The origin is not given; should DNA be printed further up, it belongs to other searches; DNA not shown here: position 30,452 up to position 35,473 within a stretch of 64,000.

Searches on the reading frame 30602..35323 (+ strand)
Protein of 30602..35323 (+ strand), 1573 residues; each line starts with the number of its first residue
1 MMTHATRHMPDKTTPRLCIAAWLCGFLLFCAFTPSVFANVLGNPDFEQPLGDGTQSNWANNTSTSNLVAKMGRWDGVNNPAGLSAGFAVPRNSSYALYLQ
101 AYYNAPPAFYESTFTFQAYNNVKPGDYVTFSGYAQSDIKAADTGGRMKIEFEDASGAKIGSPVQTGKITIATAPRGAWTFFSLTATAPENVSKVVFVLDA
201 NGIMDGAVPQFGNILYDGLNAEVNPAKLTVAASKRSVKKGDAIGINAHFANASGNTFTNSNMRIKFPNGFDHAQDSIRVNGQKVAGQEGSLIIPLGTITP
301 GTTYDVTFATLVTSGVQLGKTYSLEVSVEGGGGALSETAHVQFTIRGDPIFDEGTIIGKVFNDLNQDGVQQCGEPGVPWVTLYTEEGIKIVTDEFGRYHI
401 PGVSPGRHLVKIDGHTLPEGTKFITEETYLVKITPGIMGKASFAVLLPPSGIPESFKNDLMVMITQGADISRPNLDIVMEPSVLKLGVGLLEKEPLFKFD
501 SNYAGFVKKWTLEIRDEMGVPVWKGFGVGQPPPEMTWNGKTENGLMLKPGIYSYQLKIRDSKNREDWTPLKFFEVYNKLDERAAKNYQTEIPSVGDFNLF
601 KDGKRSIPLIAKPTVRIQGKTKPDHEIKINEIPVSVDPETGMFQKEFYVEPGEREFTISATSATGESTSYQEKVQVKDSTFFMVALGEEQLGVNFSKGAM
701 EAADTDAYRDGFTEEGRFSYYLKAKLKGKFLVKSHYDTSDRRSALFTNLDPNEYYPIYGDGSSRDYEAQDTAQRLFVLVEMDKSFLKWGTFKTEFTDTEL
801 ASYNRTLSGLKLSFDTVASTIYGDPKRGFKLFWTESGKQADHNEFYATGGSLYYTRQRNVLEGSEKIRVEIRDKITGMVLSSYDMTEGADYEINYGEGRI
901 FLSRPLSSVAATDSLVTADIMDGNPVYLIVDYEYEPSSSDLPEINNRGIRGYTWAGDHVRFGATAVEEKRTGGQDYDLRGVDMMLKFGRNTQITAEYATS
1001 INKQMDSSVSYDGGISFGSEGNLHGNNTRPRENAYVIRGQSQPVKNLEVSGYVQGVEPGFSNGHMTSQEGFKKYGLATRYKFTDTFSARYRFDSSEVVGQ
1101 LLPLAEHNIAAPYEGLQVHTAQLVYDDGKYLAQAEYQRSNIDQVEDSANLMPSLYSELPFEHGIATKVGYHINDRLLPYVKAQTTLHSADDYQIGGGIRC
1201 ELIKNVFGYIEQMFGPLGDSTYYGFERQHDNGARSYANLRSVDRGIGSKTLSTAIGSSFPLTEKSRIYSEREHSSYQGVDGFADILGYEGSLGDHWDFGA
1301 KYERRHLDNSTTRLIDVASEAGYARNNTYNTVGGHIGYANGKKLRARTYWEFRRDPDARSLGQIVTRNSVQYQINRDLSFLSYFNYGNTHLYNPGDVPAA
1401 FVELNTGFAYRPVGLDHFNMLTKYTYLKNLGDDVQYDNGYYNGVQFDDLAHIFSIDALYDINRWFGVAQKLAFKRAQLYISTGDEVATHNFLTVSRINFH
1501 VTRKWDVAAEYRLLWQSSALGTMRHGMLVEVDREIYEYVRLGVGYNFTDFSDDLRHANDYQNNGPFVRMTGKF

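Call 23: search_protein_families(library=pfam, proteins=[window:30602-35323:+], max_evalue=0.001)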
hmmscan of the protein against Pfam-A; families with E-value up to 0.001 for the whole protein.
window:30602-35323:+ (1573 aa): 2 families
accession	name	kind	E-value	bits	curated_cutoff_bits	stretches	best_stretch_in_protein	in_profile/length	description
PF17210.9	SdrD_B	-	1.6e-06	28.7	29.7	1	359-423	6-72/112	SdrD B-like domain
PF13860.13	FlgD_ig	-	0.00014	22.2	27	0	497-557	12-74/79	FlgD Ig-like domain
